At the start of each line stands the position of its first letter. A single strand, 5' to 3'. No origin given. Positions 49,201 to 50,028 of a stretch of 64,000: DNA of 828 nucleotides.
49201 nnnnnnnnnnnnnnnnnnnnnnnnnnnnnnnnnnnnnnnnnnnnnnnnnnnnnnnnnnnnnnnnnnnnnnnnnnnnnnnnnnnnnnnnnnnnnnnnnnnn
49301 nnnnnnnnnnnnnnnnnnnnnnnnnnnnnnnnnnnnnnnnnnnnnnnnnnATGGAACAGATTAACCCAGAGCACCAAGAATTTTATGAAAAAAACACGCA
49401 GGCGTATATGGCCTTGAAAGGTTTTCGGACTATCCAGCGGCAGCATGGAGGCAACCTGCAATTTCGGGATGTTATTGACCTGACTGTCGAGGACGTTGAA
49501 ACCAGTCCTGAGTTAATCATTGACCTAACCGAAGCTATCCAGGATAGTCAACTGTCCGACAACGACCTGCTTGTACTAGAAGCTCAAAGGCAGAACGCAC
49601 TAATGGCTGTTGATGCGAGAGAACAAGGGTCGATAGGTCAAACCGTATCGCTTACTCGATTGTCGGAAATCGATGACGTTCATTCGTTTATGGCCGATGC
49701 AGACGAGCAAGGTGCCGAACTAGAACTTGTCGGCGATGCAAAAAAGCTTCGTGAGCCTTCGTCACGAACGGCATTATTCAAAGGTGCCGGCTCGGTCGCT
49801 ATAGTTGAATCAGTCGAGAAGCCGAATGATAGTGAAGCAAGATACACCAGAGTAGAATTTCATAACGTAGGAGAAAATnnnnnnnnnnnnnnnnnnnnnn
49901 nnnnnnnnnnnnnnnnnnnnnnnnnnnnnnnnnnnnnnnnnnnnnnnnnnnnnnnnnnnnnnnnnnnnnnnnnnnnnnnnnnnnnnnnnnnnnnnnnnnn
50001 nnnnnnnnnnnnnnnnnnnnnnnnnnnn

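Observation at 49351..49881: Orphan 176-aa ORF wedged between the gamma and beta subunit genes of an otherwise canonical F1Fo operon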

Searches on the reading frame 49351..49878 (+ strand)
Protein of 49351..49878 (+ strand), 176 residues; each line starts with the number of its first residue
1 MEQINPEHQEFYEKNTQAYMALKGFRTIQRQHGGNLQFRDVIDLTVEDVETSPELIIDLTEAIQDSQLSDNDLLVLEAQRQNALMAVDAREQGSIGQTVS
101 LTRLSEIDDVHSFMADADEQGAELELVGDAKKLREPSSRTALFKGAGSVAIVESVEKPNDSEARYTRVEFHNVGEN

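Call 3: search_protein_families(library=pfam, proteins=[window:49351-49878:+], max_evalue=1)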
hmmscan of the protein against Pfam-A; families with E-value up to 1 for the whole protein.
window:49351-49878:+ (176 aa): 2 families
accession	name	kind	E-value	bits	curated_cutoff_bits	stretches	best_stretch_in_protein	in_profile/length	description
PF03170.19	BcsB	-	0.047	12.5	21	1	53-162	504-600/606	Bacterial cellulose synthase subunit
PF04096.20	Nucleoporin2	-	0.1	13.2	28.4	1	4-61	6-62/148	Nup98-96 autopeptidase S59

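Call 4: search_protein_families(library=ncbifam, proteins=[window:49351-49878:+], max_evalue=1)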
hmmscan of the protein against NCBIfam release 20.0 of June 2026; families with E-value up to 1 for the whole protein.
window:49351-49878:+ (176 aa): 2 families
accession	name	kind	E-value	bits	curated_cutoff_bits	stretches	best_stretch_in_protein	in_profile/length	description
NF005307.0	PRK06839.1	equivalog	0.07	11.8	748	1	55-113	83-141/496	o-succinylbenzoate--CoA ligase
NF050825.1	TCSRespRegRv3143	equivalog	0.073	13.1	200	1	41-106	50-115/123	Rv3143 family two-component system response regulator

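Call 5: find_homologous_proteins(query=window:49351-49878:+, max_evalue=0.01)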
Query window:49351-49878:+ (176 aa): 1 proteins with E <= 0.01 among 134 candidates.
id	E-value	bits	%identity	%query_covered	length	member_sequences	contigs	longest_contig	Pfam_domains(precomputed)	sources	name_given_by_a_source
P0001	2.1e-106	371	100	100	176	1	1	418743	-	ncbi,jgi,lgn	-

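Call 6: find_encoding_contigs(protein=window:49351-49878:+, flank=6000, max_places=6)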
Protein window:49351-49878:+ (176 aa): 1 contig read that carries it; 1 place shown.
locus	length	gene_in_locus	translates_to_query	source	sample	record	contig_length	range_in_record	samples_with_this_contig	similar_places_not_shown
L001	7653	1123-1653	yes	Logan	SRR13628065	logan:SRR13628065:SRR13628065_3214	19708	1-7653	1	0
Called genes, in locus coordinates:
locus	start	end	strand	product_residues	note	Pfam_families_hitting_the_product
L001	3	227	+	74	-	?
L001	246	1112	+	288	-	PF00231:ATP-synt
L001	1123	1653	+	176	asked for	-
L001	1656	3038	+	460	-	PF02874:ATP-synt_ab_N, PF00006:ATP-synt_ab, PF22919:ATP-synt_VA_C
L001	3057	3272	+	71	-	-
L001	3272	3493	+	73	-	-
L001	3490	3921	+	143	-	PF02823:ATP-synt_DE_N, PF00401:ATP-synt_DE (weak)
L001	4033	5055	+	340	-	-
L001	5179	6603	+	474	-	PF13522:GATase_6, PF13537:GATase_7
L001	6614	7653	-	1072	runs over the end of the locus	PF00580:UvrD-helicase, PF13245:AAA_19, PF13604:AAA_30 (faint), PF13361:UvrD_C, PF13538:UvrD_C_2 (faint), PF12705:PDDEXK_1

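Call 14: search_protein_representatives(protein=window:49351-49878:+)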
Query: 176 residues. Proteins with E-value up to 0.001 (for the whole library): 6; up to 1e-10: 4; up to 1e-30: 2. The best 6 are listed.
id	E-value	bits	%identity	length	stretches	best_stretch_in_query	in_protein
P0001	6.5e-107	370.8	100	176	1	1-176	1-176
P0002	5.8e-35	137.1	45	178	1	1-176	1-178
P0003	1.0e-13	68.1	45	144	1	52-175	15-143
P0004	1.4e-11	61.1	40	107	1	1-93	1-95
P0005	8.0e-05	39.2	31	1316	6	26-57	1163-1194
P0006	1.9e-04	38.0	32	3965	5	32-63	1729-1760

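Call 18: find_encoding_contigs(protein=P0002, flank=5000, max_places=4)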
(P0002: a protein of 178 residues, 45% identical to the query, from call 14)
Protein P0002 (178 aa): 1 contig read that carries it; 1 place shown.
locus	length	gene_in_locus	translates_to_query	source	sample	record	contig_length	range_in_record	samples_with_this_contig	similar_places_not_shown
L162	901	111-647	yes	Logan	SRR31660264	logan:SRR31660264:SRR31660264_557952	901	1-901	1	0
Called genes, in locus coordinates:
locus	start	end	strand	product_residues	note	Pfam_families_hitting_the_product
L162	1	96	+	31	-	?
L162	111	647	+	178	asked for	-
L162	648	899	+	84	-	?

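Call 19: find_encoding_contigs(protein=P0003, flank=5000, max_places=4)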
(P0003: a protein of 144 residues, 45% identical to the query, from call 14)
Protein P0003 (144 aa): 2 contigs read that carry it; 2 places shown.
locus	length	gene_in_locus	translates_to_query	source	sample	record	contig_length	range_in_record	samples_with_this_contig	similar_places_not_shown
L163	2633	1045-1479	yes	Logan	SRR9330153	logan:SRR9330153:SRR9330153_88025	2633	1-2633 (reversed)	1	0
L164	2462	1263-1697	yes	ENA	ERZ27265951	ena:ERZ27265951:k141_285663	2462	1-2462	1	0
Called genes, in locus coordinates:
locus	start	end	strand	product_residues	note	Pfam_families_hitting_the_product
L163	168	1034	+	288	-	PF00231:ATP-synt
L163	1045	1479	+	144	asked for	-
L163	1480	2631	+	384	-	?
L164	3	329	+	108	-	?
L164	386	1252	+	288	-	PF00231:ATP-synt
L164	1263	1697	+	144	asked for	-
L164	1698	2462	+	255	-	?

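Call 20: find_encoding_contigs(protein=P0004, flank=5000, max_places=4)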
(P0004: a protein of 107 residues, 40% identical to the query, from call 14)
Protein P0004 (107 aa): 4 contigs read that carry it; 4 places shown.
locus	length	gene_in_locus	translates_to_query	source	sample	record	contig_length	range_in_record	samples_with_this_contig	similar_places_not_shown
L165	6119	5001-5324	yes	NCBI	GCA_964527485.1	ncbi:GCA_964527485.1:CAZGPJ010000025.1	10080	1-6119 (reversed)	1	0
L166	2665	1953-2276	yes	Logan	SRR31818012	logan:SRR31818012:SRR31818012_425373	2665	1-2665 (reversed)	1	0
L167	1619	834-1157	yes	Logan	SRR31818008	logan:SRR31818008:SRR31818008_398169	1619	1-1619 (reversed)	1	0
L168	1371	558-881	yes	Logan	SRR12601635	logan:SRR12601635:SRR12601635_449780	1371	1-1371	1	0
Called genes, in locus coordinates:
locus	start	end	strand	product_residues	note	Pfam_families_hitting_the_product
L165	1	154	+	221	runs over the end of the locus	-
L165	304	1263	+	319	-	PF00119:ATP-synt_A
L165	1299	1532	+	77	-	PF00137:ATP-synt_C (weak)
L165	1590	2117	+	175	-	PF00430:ATP-synt_B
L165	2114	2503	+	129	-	PF00213:OSCP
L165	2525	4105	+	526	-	PF02874:ATP-synt_ab_N (faint), PF00006:ATP-synt_ab, PF00306:ATP-synt_ab_C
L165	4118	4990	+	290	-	PF00231:ATP-synt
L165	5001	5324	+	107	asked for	-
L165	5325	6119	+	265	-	?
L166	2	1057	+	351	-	?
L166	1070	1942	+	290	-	PF00231:ATP-synt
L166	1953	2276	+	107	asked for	-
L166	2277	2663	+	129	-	?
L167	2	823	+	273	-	?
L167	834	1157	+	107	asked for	-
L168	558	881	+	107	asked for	-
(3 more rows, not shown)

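Call 26: find_homologous_proteins(query=A2, max_evalue=0.01)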
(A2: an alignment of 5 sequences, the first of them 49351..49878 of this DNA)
Query A2 (5 sequences) (176 aa, profile of the alignment): 5 proteins with E <= 0.01 among 8000 candidates.
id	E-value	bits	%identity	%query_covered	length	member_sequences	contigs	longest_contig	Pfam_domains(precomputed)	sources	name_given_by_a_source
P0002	1.2e-86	307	44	100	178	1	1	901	-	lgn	-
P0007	4.4e-84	299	42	100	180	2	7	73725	-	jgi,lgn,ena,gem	jgi:hypothetical protein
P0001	3.1e-78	280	100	100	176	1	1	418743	-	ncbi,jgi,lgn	-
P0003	8.1e-50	187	40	80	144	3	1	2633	-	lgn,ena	-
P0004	1.6e-34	137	40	52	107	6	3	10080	-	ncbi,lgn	-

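Call 33: predict_structure(alignment_id=A3)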
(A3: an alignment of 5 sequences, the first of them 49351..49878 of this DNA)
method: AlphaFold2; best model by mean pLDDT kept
length: 176 residues; sequences in the alignment: 5
mean_pLDDT: 65.6   pTM: 0.44
mean pLDDT of the five models: 65.6, 64.1, 62.9, 60.7, 60.0
residues with pLDDT >= 90: 11; 70-90: 62; 50-70: 56; < 50: 47
segments of 3 or more residues with pLDDT < 50: 34-66, 86-94
pLDDT, mean of each block of 10 residues (from residue 1): 59 65 64 47 38 39 46 56 50 59 89 90 85 89 81 79 81 62
secondary structure, 60 per line:
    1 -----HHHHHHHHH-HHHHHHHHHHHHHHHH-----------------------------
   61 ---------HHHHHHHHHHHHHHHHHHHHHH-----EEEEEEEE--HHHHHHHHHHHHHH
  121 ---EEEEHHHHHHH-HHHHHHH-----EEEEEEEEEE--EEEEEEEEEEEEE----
elements in order: H6-14 H16-31 H70-91 E97-104 H107-120 E124-127 H128-134 H136-142 E148-157 E160-172

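Call 40: search_protein_families(library=phrogs, proteins=[window:49351-49878:+, P0007, P0003, P0004], max_evalue=1)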
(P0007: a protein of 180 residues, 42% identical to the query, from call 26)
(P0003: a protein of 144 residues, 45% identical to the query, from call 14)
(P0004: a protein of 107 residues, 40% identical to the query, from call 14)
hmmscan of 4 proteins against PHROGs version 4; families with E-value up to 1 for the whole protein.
window:49351-49878:+ (176 aa): 1 family
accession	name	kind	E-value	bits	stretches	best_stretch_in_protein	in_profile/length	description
phrog_22729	-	unknown function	0.32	12.4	1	14-45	56-87/97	-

P0007 (180 aa): 0 families

P0003 (144 aa): 1 family
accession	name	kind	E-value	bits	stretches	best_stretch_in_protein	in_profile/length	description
phrog_23433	-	unknown function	0.31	12.3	1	115-136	47-68/92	-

P0004 (107 aa): 0 families

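Call 41: search_protein_families(library=padloc, proteins=[window:49351-49878:+, P0007, P0003, P0004], max_evalue=1)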
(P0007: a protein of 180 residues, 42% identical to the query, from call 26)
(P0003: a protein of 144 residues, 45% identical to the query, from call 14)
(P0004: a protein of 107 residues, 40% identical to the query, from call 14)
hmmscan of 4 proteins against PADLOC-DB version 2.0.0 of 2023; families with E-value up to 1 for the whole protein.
window:49351-49878:+ (176 aa): 0 families

P0007 (180 aa): 0 families

P0003 (144 aa): 0 families

P0004 (107 aa): 0 families

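Call 42: search_solved_structures(query=A3, max_evalue=10)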
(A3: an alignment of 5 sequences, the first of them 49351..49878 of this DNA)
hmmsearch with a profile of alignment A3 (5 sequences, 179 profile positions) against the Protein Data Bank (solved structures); distinct sequences matched with E-value up to 10: 4.
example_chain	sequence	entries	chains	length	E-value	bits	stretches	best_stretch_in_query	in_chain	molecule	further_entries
9vo7_A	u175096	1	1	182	0.32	14.1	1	10-51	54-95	Ferritin heavy chain, N-terminally processed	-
2pa4_A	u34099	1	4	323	0.78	12.8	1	20-49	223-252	UTP-GLUCOSE-1-PHOSPHATE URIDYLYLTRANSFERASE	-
21ho_A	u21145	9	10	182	0.91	12.6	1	11-51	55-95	Ferritin heavy chain, N-terminally processed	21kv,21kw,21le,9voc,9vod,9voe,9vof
2k52_A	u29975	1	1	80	0.99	12.5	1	10-77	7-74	Uncharacterized protein MJ1198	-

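Call 43: fold_search(model_id=the predicted structure, library=pdb)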
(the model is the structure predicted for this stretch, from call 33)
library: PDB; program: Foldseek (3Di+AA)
matches with E <= 10: 453; with E <= 0.001: 0
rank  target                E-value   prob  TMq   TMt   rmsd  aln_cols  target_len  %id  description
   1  8etc_d                1.1e-01  0.63  0.20  0.32   6.7        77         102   17  Fkbp39 associated nascent 60S ribosome State 4 (released 2022-11-30)
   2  5xxb_c                1.2e-01  0.51  0.19  0.29   7.3        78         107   10  Large subunit of Toxoplasma gondii ribosome (released 2017-08-30)
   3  9v1l_lf               1.4e-01  0.35  0.24  0.30  24.2       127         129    8  Cryo- EM structure of large subunit (LSU) of 75S ribosome with P- tRNA from Entamoeba histolytica (released 2025-10-15)
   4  9axt_Bp               1.5e-01  0.60  0.20  0.32   6.4        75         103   17  Non-translating S. pombe ribosome (released 2024-10-16)
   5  9v1i_lf               1.8e-01  0.25  0.24  0.28  23.7       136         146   10  Cryo- EM structure of ribosomal large subunit (LSU) from Entamoeba histolytica at 2.8 angstrom resolution (released 2025-10-08)
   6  6woo_d                2.0e-01  0.38  0.22  0.32   6.9        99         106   11  CryoEM structure of yeast 80S ribosome with Met-tRNAiMet, eIF5B, and GDP (released 2020-09-23)
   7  7qca_LDD              2.0e-01  0.16  0.16  0.22   7.2        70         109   14  Spraguea lophii ribosome (released 2022-11-30)
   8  4uje_Cd               2.3e-01  0.33  0.19  0.28   7.2        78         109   15  Regulation of the mammalian elongation cycle by 40S subunit rolling: a eukaryotic-specific ribosome rearrangement (released 2014-07-16)
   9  8qyx_X1               2.4e-01  0.35  0.19  0.28   7.2        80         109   11  Human 60S ribosomal subunit (released 2024-12-11)
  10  8hfr_dG               2.6e-01  0.30  0.19  0.28   7.1        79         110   14  NPC-trapped pre-60S particle (released 2023-04-12)
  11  8pv1_Ld               2.7e-01  0.28  0.20  0.28   7.0        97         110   11  Chaetomium thermophilum pre-60S State 6 - pre-5S rotation - L1 intermediate - composite structure (released 2023-11-15)
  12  6zj3_Lt               3.1e-01  0.28  0.19  0.27   6.8        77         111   10  Cryo-EM structure of the highly atypical cytoplasmic ribosome of Euglena gracilis (released 2020-10-07)
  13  9v21_lf               3.1e-01  0.25  0.24  0.31  23.7       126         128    8  Cryo- EM structure of 75S ribosome with P- tRNA from Entamoeba histolytica (released 2025-10-08)
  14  8oeq_BY               3.1e-01  0.15  0.17  0.23   7.2        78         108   12  Crystal structure of the Candida albicans 80S ribosome in complex with Paromomycin (250uM) (released 2024-09-25)
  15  9eut_A                3.1e-01  0.10  0.19  0.07  16.5       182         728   13  Cryo-EM structure of the full-length Pseudomonas aeruginosa bacteriophytochrome in its Pr state (released 2024-09-04)
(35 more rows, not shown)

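Call 51: list_cluster_members(proteins=[P0004, P0003, P0007, P0002, P0001])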
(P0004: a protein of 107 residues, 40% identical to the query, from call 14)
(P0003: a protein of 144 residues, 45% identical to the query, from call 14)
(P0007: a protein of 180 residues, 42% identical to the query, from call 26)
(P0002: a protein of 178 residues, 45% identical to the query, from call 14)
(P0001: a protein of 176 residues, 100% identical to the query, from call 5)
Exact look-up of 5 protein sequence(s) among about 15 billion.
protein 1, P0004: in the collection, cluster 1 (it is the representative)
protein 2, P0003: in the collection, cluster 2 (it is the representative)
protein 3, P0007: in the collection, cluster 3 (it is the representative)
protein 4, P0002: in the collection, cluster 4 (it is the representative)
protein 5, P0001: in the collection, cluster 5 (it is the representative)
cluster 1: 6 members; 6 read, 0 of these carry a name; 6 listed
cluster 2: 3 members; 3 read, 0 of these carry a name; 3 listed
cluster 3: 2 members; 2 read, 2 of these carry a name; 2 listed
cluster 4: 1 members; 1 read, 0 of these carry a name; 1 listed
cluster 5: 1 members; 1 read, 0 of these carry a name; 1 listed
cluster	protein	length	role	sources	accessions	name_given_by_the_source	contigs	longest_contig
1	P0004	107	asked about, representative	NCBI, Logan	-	-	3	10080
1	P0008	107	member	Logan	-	-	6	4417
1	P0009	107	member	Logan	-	-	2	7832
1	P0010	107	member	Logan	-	-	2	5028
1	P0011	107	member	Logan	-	-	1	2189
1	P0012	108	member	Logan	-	-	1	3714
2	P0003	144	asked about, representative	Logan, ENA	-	-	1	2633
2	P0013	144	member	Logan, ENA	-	-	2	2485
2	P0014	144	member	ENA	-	-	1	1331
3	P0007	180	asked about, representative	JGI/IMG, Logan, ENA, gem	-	hypothetical protein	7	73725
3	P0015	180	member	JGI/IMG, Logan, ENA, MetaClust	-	\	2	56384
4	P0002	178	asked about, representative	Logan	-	-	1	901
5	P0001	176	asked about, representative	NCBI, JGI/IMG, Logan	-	-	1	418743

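Call 54: find_encoding_contigs(protein=P0009, flank=3000, max_places=2)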
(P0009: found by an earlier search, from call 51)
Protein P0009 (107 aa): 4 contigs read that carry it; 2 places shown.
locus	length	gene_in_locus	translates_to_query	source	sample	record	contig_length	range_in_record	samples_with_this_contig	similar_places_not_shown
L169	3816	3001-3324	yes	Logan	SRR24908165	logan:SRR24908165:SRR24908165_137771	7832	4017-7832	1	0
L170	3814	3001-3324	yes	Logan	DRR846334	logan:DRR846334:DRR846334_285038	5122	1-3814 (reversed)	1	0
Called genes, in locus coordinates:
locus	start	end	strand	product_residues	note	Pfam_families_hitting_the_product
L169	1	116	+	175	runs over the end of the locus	PF00430:ATP-synt_B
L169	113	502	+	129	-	PF00213:OSCP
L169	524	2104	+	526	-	PF00006:ATP-synt_ab, PF00306:ATP-synt_ab_C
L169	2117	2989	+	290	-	PF00231:ATP-synt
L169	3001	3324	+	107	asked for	-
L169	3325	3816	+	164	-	?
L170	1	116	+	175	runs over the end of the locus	PF00430:ATP-synt_B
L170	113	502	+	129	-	PF00213:OSCP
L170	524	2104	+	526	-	PF00006:ATP-synt_ab, PF00306:ATP-synt_ab_C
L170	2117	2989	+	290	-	PF00231:ATP-synt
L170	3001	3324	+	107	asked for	-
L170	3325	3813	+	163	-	?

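Call 55: find_encoding_contigs(protein=P0010, flank=3000, max_places=2)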
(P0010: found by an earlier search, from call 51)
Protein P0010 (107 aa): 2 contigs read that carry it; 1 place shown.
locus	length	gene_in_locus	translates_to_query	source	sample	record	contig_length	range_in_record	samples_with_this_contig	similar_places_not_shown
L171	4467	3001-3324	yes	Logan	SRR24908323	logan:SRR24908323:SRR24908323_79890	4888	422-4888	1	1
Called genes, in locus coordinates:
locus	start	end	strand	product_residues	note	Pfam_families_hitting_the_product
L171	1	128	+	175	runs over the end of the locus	PF00430:ATP-synt_B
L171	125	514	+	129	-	PF00213:OSCP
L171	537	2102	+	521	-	PF02874:ATP-synt_ab_N (weak), PF00006:ATP-synt_ab, PF00306:ATP-synt_ab_C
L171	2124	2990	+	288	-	PF00231:ATP-synt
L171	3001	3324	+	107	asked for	-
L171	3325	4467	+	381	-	?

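Call 56: find_encoding_contigs(protein=P0013, flank=3000, max_places=2)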
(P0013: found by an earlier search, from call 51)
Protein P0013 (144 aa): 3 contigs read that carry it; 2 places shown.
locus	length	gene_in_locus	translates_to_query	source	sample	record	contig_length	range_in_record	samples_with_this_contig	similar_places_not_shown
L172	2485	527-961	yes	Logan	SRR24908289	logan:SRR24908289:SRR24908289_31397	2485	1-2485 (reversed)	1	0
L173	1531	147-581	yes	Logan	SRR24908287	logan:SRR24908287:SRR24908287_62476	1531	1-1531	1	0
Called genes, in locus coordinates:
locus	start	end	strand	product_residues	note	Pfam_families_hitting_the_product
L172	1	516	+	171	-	?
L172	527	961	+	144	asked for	-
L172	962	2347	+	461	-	PF02874:ATP-synt_ab_N, PF00006:ATP-synt_ab, PF22919:ATP-synt_VA_C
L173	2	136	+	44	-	?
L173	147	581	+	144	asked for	-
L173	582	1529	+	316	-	?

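Call 67: find_homologous_proteins(query=L171:2124-2987:+, max_evalue=1e-60)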
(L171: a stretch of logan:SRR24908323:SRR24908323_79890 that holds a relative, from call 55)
Query L171:2124-2987:+ (288 aa): 4511 proteins with E <= 1e-60 among 8000 candidates; the best 120 are listed.
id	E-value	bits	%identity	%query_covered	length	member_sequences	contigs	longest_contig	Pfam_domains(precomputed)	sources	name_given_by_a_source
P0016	3.3e-177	605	100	100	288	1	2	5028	PF00231.25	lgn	-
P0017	9.9e-145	499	81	100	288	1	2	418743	PF00231.25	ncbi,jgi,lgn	-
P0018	7.8e-144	496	80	100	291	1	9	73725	PF00231.25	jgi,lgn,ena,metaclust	jgi:F-type H+-transporting ATPase subunit gamma|metaclust:\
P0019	1.4e-139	482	78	100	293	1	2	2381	PF00231.25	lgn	-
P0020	2.7e-137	474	78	100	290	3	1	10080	PF00231.25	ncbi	-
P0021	9.9e-136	469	77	100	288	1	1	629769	PF00231.25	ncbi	-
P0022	1.1e-135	469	76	100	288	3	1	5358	PF00231.25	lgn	-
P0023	2.3e-135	468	77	100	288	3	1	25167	PF00231.25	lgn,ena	-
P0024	3.4e-135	467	77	100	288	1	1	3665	PF00231.25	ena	-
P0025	7.4e-135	466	77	100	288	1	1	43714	PF00231.25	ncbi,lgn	ncbi:ATP synthase F1 subunit gamma [soil metagenome]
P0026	7.9e-135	466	76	100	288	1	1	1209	PF00231.25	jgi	-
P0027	1.6e-134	465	76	100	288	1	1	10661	PF00231.25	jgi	-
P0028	4.9e-132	457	73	100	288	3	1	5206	PF00231.25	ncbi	-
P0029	2.7e-131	455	74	100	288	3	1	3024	PF00231.25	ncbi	-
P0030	7.0e-130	450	74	100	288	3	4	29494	PF00231.25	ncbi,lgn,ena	-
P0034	3.7e-125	435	69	100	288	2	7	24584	PF00231.25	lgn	-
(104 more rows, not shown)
